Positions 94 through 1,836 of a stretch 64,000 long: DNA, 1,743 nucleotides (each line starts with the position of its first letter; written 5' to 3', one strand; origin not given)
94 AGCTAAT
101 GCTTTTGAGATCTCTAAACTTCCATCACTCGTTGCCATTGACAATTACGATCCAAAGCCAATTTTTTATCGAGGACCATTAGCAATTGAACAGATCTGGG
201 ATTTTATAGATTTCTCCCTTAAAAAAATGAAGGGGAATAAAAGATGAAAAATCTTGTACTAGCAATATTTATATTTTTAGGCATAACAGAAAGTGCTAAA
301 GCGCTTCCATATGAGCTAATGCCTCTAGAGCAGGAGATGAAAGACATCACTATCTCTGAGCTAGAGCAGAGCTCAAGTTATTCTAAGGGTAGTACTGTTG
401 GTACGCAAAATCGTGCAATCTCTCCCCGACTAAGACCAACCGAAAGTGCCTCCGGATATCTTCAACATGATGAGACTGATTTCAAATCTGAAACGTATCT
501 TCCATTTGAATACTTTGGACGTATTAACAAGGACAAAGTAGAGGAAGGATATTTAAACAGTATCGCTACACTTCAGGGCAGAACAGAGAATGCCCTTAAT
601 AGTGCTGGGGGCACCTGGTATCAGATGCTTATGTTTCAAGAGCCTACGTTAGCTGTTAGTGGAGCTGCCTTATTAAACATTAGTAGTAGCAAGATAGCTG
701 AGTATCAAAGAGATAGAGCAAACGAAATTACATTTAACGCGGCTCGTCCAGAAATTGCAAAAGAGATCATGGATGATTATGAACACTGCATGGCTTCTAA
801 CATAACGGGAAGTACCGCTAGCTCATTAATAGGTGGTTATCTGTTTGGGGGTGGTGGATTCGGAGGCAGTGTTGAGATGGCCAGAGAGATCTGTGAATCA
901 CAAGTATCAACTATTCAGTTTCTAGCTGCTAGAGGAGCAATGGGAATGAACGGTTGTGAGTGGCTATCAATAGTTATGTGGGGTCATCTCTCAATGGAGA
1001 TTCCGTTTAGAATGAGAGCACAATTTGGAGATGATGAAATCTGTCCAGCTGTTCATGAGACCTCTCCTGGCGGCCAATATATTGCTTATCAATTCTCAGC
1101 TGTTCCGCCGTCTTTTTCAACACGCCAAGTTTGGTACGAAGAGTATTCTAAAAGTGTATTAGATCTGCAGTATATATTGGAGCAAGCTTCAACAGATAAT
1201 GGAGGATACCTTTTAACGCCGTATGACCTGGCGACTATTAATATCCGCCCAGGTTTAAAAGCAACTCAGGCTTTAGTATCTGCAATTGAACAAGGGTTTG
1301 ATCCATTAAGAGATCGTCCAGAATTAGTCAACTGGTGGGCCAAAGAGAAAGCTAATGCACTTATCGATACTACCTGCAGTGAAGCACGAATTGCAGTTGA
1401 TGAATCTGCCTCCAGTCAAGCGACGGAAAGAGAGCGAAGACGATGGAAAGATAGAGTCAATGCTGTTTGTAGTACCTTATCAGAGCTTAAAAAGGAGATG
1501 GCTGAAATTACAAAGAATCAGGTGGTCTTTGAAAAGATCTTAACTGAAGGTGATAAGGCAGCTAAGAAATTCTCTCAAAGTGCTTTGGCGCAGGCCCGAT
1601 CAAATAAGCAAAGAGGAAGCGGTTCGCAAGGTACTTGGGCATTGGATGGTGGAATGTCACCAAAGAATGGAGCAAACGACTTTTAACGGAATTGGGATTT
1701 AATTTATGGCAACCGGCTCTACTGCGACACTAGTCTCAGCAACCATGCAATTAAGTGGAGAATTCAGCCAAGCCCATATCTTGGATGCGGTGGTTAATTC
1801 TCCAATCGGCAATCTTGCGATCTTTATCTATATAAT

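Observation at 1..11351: F-type T4SS locus with non-canonical order and no relaxase or coupling protein in 17 kb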

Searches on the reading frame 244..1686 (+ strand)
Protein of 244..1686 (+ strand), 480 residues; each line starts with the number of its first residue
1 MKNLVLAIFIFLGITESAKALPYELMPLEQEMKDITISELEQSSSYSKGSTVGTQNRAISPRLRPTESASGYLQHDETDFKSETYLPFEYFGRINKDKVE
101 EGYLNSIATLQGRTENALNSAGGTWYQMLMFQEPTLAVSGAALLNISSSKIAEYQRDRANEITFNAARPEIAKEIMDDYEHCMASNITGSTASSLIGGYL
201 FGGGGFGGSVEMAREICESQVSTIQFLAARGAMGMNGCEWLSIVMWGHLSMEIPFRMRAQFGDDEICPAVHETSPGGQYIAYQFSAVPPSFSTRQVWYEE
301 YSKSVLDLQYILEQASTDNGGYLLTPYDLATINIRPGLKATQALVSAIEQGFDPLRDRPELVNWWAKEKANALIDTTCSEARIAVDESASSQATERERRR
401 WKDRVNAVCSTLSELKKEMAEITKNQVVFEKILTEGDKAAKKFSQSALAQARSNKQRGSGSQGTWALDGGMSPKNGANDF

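Call 3: search_protein_families(library=pfam, proteins=[window:244-1686:+], max_evalue=0.01)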
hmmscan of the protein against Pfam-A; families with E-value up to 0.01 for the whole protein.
window:244-1686:+ (480 aa): 0 families

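Call 5: search_protein_families(library=ncbifam, proteins=[window:244-1686:+], max_evalue=0.01)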
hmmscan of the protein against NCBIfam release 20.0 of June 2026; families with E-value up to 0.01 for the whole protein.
window:244-1686:+ (480 aa): 0 families

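Call 13: find_encoding_contigs(protein=window:244-1686:+, flank=10000, max_places=6)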
Protein window:244-1686:+ (480 aa): 4 contigs read that carry it; 4 places shown.
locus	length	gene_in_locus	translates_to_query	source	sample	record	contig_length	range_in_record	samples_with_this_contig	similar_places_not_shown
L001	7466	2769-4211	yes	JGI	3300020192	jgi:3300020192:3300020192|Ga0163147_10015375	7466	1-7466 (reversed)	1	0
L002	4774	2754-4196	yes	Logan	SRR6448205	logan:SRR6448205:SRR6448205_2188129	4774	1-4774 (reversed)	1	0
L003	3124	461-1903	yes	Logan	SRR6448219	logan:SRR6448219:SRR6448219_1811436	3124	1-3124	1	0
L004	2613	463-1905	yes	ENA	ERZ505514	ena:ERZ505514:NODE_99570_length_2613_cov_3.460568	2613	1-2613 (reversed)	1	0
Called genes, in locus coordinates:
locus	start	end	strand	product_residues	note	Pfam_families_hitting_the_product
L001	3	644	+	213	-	?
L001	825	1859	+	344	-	-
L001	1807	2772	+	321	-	-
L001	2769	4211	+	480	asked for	-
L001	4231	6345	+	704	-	PF07916:TraG_N (weak)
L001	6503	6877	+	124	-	-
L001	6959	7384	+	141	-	-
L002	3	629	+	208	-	?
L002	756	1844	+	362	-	-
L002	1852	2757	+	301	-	-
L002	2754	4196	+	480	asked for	-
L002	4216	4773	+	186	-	?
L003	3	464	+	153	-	?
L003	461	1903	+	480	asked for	-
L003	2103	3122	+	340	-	?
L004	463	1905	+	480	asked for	-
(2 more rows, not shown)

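Call 15: search_protein_families(library=pfam, proteins=[L001:3-644:+, L001:825-1859:+, L001:1807-2772:+, L002:756-1844:+, L002:1852-2757:+], max_evalue=0.1)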
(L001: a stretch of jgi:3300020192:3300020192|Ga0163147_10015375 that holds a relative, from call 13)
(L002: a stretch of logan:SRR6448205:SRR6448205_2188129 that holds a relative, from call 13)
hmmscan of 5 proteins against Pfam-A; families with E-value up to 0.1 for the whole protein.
L001:3-644:+ (213 aa): 0 families

L001:825-1859:+ (344 aa): 0 families

L001:1807-2772:+ (321 aa): 1 family
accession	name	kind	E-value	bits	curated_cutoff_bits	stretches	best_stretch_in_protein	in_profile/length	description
PF13905.12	Thioredoxin_8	-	0.06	14.1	27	0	206-287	5-89/94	Thioredoxin-like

L002:756-1844:+ (362 aa): 0 families

L002:1852-2757:+ (301 aa): 1 family
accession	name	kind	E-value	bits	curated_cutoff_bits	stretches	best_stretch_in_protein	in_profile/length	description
PF13905.12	Thioredoxin_8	-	0.053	14.3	27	0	186-267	5-89/94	Thioredoxin-like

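Call 17: find_related_loci(query=window:244-1686:+, collection=genome_contigs, flank=10000)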
Query window:244-1686:+ (480 aa) in genome_contigs; peptide patterns used: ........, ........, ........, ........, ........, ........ (x = any residue, [..] = any of these).
100 stretches matched a pattern; 2 encode a relative of the query (tblastn E <= 1e-3); 2 distinct loci.
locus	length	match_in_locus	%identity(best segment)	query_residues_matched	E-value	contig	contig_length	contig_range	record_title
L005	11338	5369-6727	44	1-461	3e-125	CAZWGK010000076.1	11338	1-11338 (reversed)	MAG TPA_asm: uncultured Bdellovibrionales bacterium isolate SRP193358_co1_702 genome assembly, contig: NODE_16572_length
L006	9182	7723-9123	48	1-472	1e-147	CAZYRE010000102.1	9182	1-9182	MAG TPA_asm: uncultured Bdellovibrionales bacterium isolate SRP292972_co1_110 genome assembly, contig: NODE_3125_length_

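Call 20: search_protein_families(library=pfam, proteins=[L006:619-2775:-, L006:2786-4792:-, L006:5077-5703:+, L006:5831-6880:+, L006:6890-7726:+, L006:7723-9153:+, L005:612-2438:-, L005:2710-3339:+, L005:3464-4543:+, L005:4545-5372:+], max_evalue=0.05)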
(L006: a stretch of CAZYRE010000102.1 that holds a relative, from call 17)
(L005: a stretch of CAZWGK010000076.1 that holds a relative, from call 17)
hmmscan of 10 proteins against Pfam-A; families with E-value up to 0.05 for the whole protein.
L006:619-2775:- (718 aa): 3 families
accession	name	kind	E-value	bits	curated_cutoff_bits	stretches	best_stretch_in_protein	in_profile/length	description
PF12696.13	TraG-D_C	-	4.1e-06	27.2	22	1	405-540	3-122/126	TraM recognition site of TraD and TraG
PF01935.23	DUF87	-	0.011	16.3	23.2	1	129-162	14-48/220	Helicase HerA, central domain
PF10412.15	TrwB_AAD_bind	-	0.039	13.3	20.5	0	456-501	296-341/387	Type IV secretion-system coupling protein DNA-binding domain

L006:2786-4792:- (668 aa): 0 families

L006:5077-5703:+ (208 aa): 0 families

L006:5831-6880:+ (349 aa): 0 families

L006:6890-7726:+ (278 aa): 1 family
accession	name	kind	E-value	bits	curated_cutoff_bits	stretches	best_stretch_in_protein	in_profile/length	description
PF13905.12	Thioredoxin_8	-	0.00039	21.1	27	1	160-239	3-85/94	Thioredoxin-like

L006:7723-9153:+ (476 aa): 0 families

L005:612-2438:- (608 aa): 0 families

L005:2710-3339:+ (209 aa): 1 family
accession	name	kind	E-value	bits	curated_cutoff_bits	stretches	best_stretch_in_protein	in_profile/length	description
PF20247.3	DUF6602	-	0.029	14.7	27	0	89-127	23-61/104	Domain of unknown function (DUF6602)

L005:3464-4543:+ (359 aa): 1 family
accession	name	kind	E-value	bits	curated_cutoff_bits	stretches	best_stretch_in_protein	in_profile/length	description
PF03869.20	Arc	-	0.045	14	20.4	0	87-106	5-24/50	Arc-like DNA binding domain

L005:4545-5372:+ (275 aa): 0 families

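Call 21: find_related_loci(query=L001:825-1859:+, collection=metagenome_contigs, flank=10000)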
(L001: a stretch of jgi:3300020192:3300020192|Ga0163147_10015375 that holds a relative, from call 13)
Query L001:825-1859:+ (344 aa) in metagenome_contigs; peptide patterns used: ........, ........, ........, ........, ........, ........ (x = any residue, [..] = any of these).
40 stretches matched a pattern, but none encodes a relative of the query by tblastn (E <= 1e-3).

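Call 22: find_homologous_proteins(query=L006:619-2775:-)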
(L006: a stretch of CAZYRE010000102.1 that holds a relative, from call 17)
Query L006:619-2775:- (718 aa): 404 proteins with E <= 0.001 among 8000 candidates; the best 120 are listed.
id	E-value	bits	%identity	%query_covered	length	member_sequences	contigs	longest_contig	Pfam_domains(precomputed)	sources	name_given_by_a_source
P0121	0.0e+0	1610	100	100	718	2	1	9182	PF12696.14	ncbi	-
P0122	0.0e+0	1338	82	100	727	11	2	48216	PF12696.14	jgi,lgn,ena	jgi:hypothetical protein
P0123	0.0e+0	1311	82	100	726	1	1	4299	PF12696.14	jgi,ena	-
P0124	0.0e+0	1279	80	99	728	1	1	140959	PF12696.14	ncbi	-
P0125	0.0e+0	1216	77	99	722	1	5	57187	PF12696.14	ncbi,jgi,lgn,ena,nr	ncbi:MAG: TraM recognition domain-containing protein [bacterium]|nr:TraM recognition domain-containi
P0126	0.0e+0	1197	77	94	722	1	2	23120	PF12696.14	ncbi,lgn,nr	ncbi:MAG: TraM recognition domain-containing protein [Deltaproteobacteria bacterium]|nr:TraM recogni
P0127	0.0e+0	1159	72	100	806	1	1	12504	PF12696.14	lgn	-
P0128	0.0e+0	1139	71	99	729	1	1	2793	PF12696.14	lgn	-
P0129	0.0e+0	1104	69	100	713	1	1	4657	PF12696.14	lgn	-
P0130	0.0e+0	1103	71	99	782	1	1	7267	PF12696.14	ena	-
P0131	0.0e+0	1098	74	94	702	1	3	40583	PF12696.14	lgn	-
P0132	0.0e+0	1092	71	97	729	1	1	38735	-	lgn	-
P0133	0.0e+0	1086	70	98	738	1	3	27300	PF12696.14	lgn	-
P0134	0.0e+0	1081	70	98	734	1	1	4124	PF12696.14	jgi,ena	-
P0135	0.0e+0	1080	71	95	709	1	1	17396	PF12696.14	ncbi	-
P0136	0.0e+0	1080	71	95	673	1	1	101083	PF12696.14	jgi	-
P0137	0.0e+0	1078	69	100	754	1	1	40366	PF12696.14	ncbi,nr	ncbi:MAG: TraM recognition domain-containing protein [Oligoflexia bacterium]|nr:TraM recognition dom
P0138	0.0e+0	1078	69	98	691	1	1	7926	PF12696.14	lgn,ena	-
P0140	0.0e+0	1072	75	86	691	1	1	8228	PF12696.14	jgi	-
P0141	0.0e+0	1072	70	97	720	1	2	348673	PF12696.14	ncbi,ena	-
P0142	0.0e+0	1069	71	94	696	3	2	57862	PF12696.14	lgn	-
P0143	0.0e+0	1066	71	93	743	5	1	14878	PF12696.14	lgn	-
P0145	0.0e+0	1066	71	92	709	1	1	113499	PF12696.14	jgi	-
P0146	0.0e+0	1065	70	94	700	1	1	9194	PF12696.14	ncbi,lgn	-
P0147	0.0e+0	1065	68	97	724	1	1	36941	PF12696.14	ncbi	-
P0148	0.0e+0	1064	71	93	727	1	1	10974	PF12696.14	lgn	-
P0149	0.0e+0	1064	71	93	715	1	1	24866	PF12696.14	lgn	-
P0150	0.0e+0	1064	70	95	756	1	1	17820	PF12696.14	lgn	-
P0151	0.0e+0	1063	72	94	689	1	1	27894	PF12696.14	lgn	-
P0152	0.0e+0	1062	69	99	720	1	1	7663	PF12696.14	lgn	-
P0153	0.0e+0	1062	71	91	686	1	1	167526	PF12696.14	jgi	-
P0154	0.0e+0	1062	73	93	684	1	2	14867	PF12696.14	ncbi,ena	-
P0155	0.0e+0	1060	70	93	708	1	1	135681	PF12696.14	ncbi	-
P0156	0.0e+0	1060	70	93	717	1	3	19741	PF12696.14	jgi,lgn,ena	-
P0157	0.0e+0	1059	68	97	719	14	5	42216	PF12696.14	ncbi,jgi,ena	jgi:hypothetical protein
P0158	0.0e+0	1058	69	94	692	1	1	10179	PF12696.14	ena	-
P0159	0.0e+0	1058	69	94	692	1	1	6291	PF12696.14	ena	-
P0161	0.0e+0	1057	70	95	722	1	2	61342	PF12696.14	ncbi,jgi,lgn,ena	jgi:hypothetical protein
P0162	0.0e+0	1057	69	97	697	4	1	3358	PF12696.14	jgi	jgi:hypothetical protein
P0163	0.0e+0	1056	70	93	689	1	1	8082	PF12696.14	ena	-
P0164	0.0e+0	1056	74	85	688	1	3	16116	PF12696.14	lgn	-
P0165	0.0e+0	1055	71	93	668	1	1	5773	PF12696.14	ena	-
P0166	0.0e+0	1055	71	91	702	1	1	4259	PF12696.14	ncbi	-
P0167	0.0e+0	1055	67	96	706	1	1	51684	PF12696.14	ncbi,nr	ncbi:MAG: TraM recognition domain-containing protein [Deltaproteobacteria bacterium]|nr:TraM recogni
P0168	0.0e+0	1054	71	91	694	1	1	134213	PF12696.14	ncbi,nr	ncbi:MAG: TraM recognition domain-containing protein [Oligoflexia bacterium]|nr:TraM recognition dom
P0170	0.0e+0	1049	70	92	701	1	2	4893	PF12696.14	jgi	jgi:TraM recognition site of TraD and TraG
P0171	0.0e+0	1049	71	93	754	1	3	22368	PF12696.14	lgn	-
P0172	0.0e+0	1048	69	94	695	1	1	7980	PF12696.14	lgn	-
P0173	0.0e+0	1047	70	94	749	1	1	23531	PF12696.14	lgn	-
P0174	0.0e+0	1046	70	94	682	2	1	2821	PF12696.14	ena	-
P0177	0.0e+0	1043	67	98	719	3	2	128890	PF12696.14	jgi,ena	jgi:hypothetical protein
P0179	0.0e+0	1043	68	95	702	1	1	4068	PF12696.14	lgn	-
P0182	0.0e+0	1039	69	94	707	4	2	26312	PF12696.14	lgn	-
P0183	0.0e+0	1039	67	98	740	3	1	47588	PF12696.14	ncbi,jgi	jgi:hypothetical protein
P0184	0.0e+0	1038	68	97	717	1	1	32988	PF12696.14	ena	-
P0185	0.0e+0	1038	69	93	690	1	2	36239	PF12696.14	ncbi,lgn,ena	-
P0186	0.0e+0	1038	70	91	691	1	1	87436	PF12696.14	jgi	jgi:hypothetical protein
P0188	0.0e+0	1037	68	95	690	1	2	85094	PF12696.14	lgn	-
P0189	0.0e+0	1036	67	96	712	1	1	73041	PF12696.14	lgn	-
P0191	0.0e+0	1036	69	95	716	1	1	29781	PF12696.14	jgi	-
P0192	0.0e+0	1035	69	93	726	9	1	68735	PF12696.14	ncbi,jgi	jgi:hypothetical protein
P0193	0.0e+0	1035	67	97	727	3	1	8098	PF12696.14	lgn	-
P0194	0.0e+0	1034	71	93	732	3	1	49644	PF12696.14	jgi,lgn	-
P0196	0.0e+0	1034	69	93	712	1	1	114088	PF12696.14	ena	-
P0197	0.0e+0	1034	67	97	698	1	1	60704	PF12696.14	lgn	-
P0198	0.0e+0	1032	67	96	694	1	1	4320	PF12696.14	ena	-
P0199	0.0e+0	1032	69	93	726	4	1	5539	PF12696.14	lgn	-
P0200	0.0e+0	1031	66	97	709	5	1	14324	PF12696.14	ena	-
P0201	0.0e+0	1031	70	90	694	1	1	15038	PF12696.14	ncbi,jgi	jgi:hypothetical protein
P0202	0.0e+0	1031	69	97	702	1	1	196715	PF12696.14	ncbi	ncbi:MAG: TraM recognition domain-containing protein [Bdellovibrionota bacterium]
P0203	0.0e+0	1030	68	95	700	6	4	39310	PF12696.14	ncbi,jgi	jgi:hypothetical protein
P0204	0.0e+0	1030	71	89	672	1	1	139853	PF12696.14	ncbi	-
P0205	0.0e+0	1029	69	93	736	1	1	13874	PF12696.14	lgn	-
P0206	0.0e+0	1029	68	93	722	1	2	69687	PF12696.14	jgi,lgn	jgi:hypothetical protein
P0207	0.0e+0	1029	69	93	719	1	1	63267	PF12696.14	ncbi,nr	ncbi:MAG: hypothetical protein D6719_02655 [Candidatus Dadabacteria bacterium]|nr:MAG: hypothetical 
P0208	0.0e+0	1029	66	98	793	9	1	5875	PF12696.14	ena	-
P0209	0.0e+0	1028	71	91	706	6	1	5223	PF12696.14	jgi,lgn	jgi:hypothetical protein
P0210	0.0e+0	1028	66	100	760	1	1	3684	PF12696.14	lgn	-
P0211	0.0e+0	1028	66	95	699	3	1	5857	PF12696.14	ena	-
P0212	0.0e+0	1028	69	91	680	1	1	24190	PF12696.14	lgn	-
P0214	0.0e+0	1026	65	98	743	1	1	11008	PF12696.14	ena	-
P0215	0.0e+0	1026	69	91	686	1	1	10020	PF12696.14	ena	-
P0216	0.0e+0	1026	67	96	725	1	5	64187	PF12696.14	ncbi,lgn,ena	-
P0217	0.0e+0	1025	69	93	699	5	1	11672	PF12696.14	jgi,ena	-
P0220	0.0e+0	1025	66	93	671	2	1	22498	PF12696.14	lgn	-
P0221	0.0e+0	1024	67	96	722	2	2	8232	PF12696.14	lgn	-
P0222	0.0e+0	1023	67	93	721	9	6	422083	PF12696.14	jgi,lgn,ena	jgi:hypothetical protein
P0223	0.0e+0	1023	68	94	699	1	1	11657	PF12696.14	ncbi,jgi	jgi:hypothetical protein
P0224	0.0e+0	1023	68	92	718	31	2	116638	PF12696.14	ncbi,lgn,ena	-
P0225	0.0e+0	1023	67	96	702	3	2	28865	PF12696.14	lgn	-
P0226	0.0e+0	1022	67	94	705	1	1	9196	PF12696.14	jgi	-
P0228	0.0e+0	1021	66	96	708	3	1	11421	PF12696.14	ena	-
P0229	0.0e+0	1021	66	95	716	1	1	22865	PF12696.14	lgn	-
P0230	0.0e+0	1021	68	94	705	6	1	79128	PF12696.14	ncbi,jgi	jgi:hypothetical protein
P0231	0.0e+0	1021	69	92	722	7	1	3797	PF12696.14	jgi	jgi:hypothetical protein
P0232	0.0e+0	1020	67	94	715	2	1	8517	PF12696.14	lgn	-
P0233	0.0e+0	1019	66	96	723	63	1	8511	PF12696.14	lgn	-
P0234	0.0e+0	1019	68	94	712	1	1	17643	PF12696.14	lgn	-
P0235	0.0e+0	1019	68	93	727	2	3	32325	PF12696.14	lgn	-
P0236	0.0e+0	1019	65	100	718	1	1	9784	PF12696.14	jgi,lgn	jgi:hypothetical protein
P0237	0.0e+0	1019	73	86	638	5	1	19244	PF12696.14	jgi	jgi:hypothetical protein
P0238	0.0e+0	1019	65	96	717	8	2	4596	PF12696.14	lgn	-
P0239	0.0e+0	1018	66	96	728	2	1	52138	PF12696.14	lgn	-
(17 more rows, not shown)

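Call 23: find_encoding_contigs(protein=P0124, flank=10000, max_places=3)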
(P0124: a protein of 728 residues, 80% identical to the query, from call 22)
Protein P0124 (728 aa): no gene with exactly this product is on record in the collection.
